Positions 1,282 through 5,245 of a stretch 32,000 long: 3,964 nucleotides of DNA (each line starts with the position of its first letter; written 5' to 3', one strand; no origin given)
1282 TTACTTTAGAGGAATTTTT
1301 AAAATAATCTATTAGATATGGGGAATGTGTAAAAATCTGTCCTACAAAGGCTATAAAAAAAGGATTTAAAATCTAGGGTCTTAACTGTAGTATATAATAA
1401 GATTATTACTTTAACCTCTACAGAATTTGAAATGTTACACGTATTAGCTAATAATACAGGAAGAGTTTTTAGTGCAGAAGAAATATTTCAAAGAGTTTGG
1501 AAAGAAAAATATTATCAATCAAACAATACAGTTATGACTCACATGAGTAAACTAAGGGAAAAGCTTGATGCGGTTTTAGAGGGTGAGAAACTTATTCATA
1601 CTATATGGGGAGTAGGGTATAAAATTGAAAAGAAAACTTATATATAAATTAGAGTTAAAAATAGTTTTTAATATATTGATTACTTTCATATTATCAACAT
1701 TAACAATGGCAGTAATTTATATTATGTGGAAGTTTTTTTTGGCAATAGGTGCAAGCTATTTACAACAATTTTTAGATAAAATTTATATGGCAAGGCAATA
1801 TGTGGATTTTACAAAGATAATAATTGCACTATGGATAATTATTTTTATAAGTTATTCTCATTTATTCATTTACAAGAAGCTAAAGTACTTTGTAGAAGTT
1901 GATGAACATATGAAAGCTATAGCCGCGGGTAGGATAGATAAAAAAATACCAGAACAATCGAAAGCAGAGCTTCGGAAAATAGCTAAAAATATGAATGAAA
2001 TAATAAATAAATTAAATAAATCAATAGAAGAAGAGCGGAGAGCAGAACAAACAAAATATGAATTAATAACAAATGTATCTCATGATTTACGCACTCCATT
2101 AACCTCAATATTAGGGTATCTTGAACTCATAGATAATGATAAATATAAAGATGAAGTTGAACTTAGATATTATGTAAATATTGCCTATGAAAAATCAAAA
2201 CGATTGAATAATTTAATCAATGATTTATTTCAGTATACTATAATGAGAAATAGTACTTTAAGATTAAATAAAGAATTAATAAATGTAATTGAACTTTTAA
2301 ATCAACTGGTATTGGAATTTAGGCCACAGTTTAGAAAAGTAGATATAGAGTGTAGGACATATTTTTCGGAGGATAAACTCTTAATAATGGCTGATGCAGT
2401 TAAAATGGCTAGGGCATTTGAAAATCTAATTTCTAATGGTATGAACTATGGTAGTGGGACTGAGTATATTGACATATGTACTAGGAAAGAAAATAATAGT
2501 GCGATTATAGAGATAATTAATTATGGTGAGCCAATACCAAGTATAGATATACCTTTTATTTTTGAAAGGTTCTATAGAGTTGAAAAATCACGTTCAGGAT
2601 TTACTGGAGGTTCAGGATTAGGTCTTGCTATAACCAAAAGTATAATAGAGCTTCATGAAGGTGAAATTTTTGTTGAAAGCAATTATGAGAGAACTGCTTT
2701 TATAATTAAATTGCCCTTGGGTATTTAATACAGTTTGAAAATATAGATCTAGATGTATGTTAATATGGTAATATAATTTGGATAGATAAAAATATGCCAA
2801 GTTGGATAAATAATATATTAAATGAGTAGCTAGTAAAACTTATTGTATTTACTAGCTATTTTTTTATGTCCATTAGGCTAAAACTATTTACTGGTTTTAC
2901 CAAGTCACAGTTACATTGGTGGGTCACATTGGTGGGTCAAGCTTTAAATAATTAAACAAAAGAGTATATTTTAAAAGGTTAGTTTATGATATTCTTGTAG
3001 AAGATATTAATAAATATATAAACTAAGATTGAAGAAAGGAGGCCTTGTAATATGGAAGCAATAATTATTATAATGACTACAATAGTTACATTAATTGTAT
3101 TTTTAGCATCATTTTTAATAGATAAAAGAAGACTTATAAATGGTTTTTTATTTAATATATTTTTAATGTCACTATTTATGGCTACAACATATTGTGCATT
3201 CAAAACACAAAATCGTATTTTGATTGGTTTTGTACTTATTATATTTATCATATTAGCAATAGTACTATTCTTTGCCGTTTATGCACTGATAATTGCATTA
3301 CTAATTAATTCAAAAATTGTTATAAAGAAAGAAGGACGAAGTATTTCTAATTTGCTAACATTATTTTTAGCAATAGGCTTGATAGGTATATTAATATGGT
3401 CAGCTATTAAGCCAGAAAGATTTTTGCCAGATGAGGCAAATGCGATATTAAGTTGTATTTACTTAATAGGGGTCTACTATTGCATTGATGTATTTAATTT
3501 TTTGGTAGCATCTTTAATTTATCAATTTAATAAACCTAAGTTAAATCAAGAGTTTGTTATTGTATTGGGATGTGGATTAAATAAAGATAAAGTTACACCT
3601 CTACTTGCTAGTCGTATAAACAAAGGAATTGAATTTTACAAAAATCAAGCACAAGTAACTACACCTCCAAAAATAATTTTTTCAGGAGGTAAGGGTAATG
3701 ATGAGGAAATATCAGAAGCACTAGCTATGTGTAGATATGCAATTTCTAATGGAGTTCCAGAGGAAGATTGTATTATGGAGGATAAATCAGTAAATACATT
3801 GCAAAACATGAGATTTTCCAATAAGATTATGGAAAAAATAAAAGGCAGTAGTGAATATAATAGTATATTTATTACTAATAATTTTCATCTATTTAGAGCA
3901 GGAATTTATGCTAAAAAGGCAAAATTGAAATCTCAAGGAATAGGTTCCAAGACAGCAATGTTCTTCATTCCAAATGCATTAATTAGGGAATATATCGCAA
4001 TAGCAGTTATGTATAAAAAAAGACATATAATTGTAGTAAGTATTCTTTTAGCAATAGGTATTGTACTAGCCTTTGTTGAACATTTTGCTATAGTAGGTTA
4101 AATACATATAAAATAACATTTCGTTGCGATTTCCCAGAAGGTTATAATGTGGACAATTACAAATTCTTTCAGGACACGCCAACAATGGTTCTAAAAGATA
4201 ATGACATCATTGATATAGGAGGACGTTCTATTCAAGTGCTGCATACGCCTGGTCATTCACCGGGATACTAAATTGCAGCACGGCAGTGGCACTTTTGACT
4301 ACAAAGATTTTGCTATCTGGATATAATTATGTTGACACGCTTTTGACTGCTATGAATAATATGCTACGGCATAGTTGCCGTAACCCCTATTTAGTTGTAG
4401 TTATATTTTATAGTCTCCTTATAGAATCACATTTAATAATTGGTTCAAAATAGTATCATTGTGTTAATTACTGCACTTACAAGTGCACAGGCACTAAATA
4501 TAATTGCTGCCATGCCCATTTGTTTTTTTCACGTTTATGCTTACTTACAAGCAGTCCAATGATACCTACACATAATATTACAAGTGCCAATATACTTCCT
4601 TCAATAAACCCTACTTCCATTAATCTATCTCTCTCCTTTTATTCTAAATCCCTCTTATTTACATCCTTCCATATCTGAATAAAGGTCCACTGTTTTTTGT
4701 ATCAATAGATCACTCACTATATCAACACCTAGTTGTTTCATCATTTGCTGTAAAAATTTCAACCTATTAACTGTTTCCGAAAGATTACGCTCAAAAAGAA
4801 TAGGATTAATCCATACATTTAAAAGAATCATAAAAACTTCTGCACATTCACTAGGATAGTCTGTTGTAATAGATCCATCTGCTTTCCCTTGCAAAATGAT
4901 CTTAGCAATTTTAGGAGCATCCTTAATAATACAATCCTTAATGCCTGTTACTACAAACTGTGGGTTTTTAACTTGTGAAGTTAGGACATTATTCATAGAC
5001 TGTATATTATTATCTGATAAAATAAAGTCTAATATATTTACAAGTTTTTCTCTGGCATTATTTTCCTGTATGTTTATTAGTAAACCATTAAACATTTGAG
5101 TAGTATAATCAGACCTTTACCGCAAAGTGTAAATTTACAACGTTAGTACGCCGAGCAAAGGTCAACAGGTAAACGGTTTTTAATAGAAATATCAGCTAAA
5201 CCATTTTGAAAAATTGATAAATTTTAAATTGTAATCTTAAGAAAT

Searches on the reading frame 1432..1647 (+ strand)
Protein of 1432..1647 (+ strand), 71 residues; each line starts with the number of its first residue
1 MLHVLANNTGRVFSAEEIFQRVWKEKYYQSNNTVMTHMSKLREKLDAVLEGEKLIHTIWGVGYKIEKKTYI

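Call 7: search_protein_families(library=ncbifam, proteins=[window:1432-1647:+], max_evalue=0.00001)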
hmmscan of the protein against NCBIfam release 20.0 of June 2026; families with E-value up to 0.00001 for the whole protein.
window:1432-1647:+ (71 aa): 22 families
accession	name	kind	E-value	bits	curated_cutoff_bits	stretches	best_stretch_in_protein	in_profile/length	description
NF033117.2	vanR_ACDEGLN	exception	5.9e-25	88.2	350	1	1-66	161-226/226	VanR-ABDEGLN family response regulator transcription factor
NF033120.0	vanR_FM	exception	1.3e-20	74.1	460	1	2-65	166-229/231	vancomycin resistance response regulator transcription factor, VanR-F/VanR-M family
NF000404.1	vanR-D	exception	6.8e-20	71.6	500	1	2-67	167-232/232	vancomycin resistance response regulator transcription factor VanR-D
NF000403.1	vanR-C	exception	3.9e-19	69.1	480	1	3-67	167-231/231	vancomycin resistance response regulator transcription factor VanR-C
NF000401.1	vanR-A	exception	1.7e-18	66.9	500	1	2-67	165-231/231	vancomycin resistance response regulator transcription factor VanR-A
NF041209.1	resp_regPieR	equivalog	6e-13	49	450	1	3-67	167-229/231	two component system response regulator PieR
NF053854.1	RespRegPhoBBctds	equivalog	6.9e-11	41.9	270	1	1-65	163-224/225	two-component system response regulator PhoB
NF045944.1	ResRegRpaBCyano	equivalog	9.7e-11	41.5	330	1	1-66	161-228/229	response regulator transcription factor RpaB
NF008296.0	PRK11083.1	equivalog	2.6e-10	40.1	273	1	1-67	161-227/228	two-component system response regulator CreB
NF040689.1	MtrAB_MtrA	equivalog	3.7e-10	39.5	300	1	1-65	154-218/219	MtrAB system response regulator MtrA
NF007982.1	PRK10710.1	equivalog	4.5e-10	39.5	380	1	1-68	163-230/235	envelope stress response regulator BaeR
TIGR01387.1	cztR_silR_copR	subfamily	8.5e-10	38.6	279.2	1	1-64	155-217/218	heavy metal response regulator transcription factor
TIGR02154.1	PhoB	equivalog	1.2e-09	37.8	296.2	1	1-65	162-225/226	phosphate regulon transcriptional regulator PhoB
NF000402.1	vanR-B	exception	4.7e-09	36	480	1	2-67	158-218/219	vancomycin resistance response regulator transcription factor VanR-B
NF033118.1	vanR-O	exception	5.3e-08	32.6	505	1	2-67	161-222/233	vancomycin resistance response regulator transcription factor VanR-O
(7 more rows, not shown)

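Call 8: search_protein_families(library=pfam, proteins=[window:1432-1647:+], max_evalue=0.001)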
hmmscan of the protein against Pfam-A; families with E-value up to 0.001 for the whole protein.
window:1432-1647:+ (71 aa): 1 family
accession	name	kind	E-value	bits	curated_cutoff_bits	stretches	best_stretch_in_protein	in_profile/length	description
PF00486.34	Trans_reg_C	-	6.1e-21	74.7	26.2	1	2-65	14-77/77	Transcriptional regulatory protein, C terminal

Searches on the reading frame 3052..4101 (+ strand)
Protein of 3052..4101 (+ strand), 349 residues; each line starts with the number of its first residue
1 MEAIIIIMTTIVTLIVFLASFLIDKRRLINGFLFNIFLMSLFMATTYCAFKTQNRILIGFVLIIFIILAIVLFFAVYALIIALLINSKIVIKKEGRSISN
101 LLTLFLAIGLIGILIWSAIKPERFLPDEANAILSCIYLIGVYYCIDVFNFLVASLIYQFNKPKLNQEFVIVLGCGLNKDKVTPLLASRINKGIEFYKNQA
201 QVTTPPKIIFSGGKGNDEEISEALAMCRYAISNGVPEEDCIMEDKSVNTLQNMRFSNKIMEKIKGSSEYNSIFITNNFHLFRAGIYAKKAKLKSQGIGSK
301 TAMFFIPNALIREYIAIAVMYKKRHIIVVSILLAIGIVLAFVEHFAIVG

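Call 7: search_protein_families(library=ncbifam, proteins=[window:3052-4101:+], max_evalue=0.00001)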
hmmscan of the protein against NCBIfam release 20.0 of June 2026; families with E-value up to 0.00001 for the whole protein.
window:3052-4101:+ (349 aa): 1 family
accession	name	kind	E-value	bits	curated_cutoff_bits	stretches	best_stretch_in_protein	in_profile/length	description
NF007794.0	PRK10494.1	equivalog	6.3e-08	32.4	205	1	160-293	73-203/259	envelope biogenesis factor ElyC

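Call 8: search_protein_families(library=pfam, proteins=[window:3052-4101:+], max_evalue=0.001)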
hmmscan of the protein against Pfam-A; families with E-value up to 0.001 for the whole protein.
window:3052-4101:+ (349 aa): 1 family
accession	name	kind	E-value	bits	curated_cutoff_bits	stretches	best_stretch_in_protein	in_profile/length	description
PF02698.23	DUF218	-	1.1e-28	100.3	27.6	1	168-316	2-133/133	DUF218 domain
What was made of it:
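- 3052..4101 (+): DUF218 membrane protein gene, absent from the C. tagluense and C. estertheticum van loci. It is part of the 2.4-kb spacer between the two modules. Pfam DUF218 1.1e-28 (call 8).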

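Call 15: find_encoding_contigs(protein=window:3052-4101:+, flank=10000, max_places=10)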
Protein window:3052-4101:+ (349 aa): no gene with exactly this product is on record in the collection.

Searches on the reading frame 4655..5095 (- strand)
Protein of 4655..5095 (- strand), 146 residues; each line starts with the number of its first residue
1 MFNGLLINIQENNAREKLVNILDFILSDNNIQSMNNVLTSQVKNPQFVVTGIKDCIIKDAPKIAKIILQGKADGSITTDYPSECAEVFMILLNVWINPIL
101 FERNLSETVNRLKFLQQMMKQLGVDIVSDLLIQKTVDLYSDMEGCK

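Call 7: search_protein_families(library=ncbifam, proteins=[window:4655-5095:-], max_evalue=0.00001)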
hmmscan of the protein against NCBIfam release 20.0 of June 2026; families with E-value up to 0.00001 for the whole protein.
window:4655-5095:- (146 aa): 0 families

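Call 8: search_protein_families(library=pfam, proteins=[window:4655-5095:-], max_evalue=0.001)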
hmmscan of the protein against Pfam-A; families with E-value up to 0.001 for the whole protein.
window:4655-5095:- (146 aa): 1 family
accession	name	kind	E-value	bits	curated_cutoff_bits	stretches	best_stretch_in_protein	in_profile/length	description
PF21303.2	TetR_C_39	-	2.2e-05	25.4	27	1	56-104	29-78/92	Tetracyclin repressor-like, C-terminal domain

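Call 30: find_homologous_proteins(query=window:4655-5095:-, max_evalue=0.00001)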
Query window:4655-5095:- (146 aa): 35 proteins with E <= 0.00001 among 38 candidates.
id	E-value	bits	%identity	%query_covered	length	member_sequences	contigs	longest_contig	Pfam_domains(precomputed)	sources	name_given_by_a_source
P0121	7.6e-88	309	100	100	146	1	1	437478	PF21303.3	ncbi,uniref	ncbi:MAG: hypothetical protein ACREV6_16075 [Clostridium sp.]|uniref:hypothetical protein n=1 Tax=Cl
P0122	1.3e-78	279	90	100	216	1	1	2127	PF00440.30,PF21303.3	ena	-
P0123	1.6e-78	279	90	100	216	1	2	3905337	PF00440.30,PF21303.3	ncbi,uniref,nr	ncbi:TetR/AcrR family transcriptional regulator [Clostridium sp. CF011]|uniref:TetR/AcrR family tran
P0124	4.0e-75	268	86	100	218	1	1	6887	PF00440.30,PF21303.3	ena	-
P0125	1.1e-70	254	82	100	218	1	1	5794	PF00440.30,PF21303.3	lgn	-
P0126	1.4e-67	244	76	100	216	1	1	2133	PF00440.30,PF21303.3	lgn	-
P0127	8.2e-67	241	76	99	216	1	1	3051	PF00440.30,PF21303.3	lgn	-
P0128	1.1e-62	228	72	99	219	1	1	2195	PF00440.30,PF21303.3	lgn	-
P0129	4.0e-61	223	70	97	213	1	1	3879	PF00440.30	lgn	-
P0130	5.3e-61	222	68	99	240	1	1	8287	PF00440.30,PF21303.3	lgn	-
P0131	1.4e-59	218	67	99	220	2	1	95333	PF00440.30,PF21303.3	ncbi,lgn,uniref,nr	ncbi:TetR/AcrR family transcriptional regulator [Paenibacillus sp. OSY-SE]|uniref:TetR/AcrR family t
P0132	4.5e-59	216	68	100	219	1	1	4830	PF00440.30,PF21303.3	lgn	-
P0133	8.4e-59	215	69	99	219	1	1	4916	PF00440.30,PF21303.3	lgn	-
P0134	1.7e-58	214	66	100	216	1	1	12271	PF00440.30,PF21303.3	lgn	-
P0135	1.8e-52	195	65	100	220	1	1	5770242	PF00440.30,PF21303.3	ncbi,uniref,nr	ncbi:TetR/AcrR family transcriptional regulator [Paenibacillus sp. IHBB 10380]|uniref:TetR/AcrR fami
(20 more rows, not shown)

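Call 31: find_encoding_contigs(protein=P0121, flank=10000, max_places=5)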
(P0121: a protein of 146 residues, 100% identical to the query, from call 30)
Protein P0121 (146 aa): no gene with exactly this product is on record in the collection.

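Call 32: find_encoding_contigs(protein=P0123, flank=10000, max_places=5)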
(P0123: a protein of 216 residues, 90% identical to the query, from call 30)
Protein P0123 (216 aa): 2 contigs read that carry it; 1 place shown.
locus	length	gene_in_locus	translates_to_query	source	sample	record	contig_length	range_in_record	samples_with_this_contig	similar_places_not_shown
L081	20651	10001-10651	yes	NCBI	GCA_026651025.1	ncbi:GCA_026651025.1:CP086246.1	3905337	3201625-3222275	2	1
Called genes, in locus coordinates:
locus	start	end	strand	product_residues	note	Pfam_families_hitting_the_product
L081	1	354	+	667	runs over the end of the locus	PF02687:FtsX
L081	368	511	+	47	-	-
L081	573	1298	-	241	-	PF00072:Response_reg, PF04397:LytTR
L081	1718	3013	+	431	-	PF02518:HATPase_c (weak), PF14501:HATPase_c_5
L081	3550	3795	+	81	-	-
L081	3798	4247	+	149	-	-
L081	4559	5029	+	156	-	-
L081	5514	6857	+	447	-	PF01554:MatE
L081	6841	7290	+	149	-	PF22381:Staph_reg_Sar_Rot (weak), PF01047:MarR, PF12802:MarR_2, PF13463:HTH_27 (weak)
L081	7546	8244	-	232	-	PF06304:DUF1048 (weak), PF06570:DUF1129 (weak)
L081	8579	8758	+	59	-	-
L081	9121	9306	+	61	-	PF14375:Cys_rich_CWC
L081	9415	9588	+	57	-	-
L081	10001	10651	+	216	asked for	PF00440:TetR_N, PF21303:TetR_C_39 (weak)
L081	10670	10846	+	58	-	-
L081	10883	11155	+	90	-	-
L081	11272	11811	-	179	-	PF10502:Peptidase_S26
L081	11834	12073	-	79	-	-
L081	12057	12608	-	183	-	PF04542:Sigma70_r2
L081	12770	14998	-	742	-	PF02562:PhoH (faint), PF00580:UvrD-helicase, PF01443:Viral_helicase1 (faint), PF13245:AAA_19 (faint), PF13538:UvrD_C_2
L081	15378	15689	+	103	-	PF03551:PadR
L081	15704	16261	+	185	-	PF11193:DUF2812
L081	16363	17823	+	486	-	PF05598:DUF772, PF13612:DDE_Tnp_1_3 (faint), PF01609:DDE_Tnp_1, PF13751:DDE_Tnp_1_6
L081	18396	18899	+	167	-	PF02082:Rrf2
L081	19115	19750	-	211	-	PF19583:ODP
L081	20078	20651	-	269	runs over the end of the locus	PF01636:APH, PF19974:TCAD9 (weak)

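Call 71: list_cluster_members(proteins=[P0121, P0167, P0156, P0164])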
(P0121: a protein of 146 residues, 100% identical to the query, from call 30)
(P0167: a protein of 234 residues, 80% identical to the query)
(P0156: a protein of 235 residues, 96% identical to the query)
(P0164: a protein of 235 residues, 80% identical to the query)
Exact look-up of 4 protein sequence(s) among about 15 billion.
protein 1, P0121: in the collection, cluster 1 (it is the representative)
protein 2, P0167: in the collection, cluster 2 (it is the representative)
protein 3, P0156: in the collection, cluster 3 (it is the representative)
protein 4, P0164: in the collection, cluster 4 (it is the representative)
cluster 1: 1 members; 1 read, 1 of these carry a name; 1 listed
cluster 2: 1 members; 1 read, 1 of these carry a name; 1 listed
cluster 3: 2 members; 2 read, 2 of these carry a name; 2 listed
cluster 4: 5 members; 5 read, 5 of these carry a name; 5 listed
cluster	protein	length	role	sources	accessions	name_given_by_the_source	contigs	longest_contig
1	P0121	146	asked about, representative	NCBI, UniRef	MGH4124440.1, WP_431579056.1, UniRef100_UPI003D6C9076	MAG: hypothetical protein ACREV6_16075 [Clostridium sp.] | hypothetical protein n=1 Tax=Clostridium sp. TaxID=1506 RepID=UPI003D6C9076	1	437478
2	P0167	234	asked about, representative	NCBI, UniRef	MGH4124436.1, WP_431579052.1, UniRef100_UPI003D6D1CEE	MAG: M15 family metallopeptidase [Clostridium sp.] | M15 family metallopeptidase n=1 Tax=Clostridium sp. TaxID=1506 RepID=UPI003D6D1CEE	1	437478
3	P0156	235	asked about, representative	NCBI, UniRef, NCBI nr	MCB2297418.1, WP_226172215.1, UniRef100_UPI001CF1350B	M15 family metallopeptidase [Clostridium tagluense] | M15 family metallopeptidase n=1 Tax=Clostridium tagluense TaxID=360422 RepID=UPI001CF1350B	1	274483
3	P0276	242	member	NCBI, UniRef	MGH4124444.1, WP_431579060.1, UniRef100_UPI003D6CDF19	MAG: M15 family metallopeptidase [Clostridium sp.] | M15 family metallopeptidase n=1 Tax=Clostridium sp. TaxID=1506 RepID=UPI003D6CDF19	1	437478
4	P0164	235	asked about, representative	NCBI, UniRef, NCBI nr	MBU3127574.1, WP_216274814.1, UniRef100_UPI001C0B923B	M15 family metallopeptidase [Clostridium tagluense] | M15 family metallopeptidase n=1 Tax=Clostridium tagluense TaxID=360422 RepID=UPI001C0B923B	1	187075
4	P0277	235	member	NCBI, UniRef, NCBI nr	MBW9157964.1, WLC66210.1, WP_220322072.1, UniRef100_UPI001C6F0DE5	M15 family metallopeptidase [Clostridium tagluense] | M15 family metallopeptidase n=1 Tax=Clostridium tagluense TaxID=360422 RepID=UPI001C6F0DE5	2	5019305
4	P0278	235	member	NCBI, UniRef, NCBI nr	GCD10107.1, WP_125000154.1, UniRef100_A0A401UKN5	M15 family metallopeptidase [Clostridium tagluense] | D-Ala-D-Ala carboxypeptidase VanY n=1 Tax=Clostridium tagluense TaxID=360422 ...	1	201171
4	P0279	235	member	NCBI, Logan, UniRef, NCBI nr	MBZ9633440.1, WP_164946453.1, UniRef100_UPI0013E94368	D-alanyl-D-alanine carboxypeptidase family protein [Clostridium sp. FP1] | M15 family metallopeptidase n=1 Tax=Clostridium sp. FP1 TaxID=2724076 RepID=UPI0013E94368 | M15 family metallopeptidase [Clostridium sp. FP1]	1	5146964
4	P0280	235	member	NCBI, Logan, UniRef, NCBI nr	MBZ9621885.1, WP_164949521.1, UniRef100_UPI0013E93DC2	M15 family metallopeptidase [Clostridium sp. FP2] | M15 family metallopeptidase n=1 Tax=Clostridium sp. FP2 TaxID=2724481 RepID=UPI0013E93DC2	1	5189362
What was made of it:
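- The source is a MAG (calls 30, 71).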
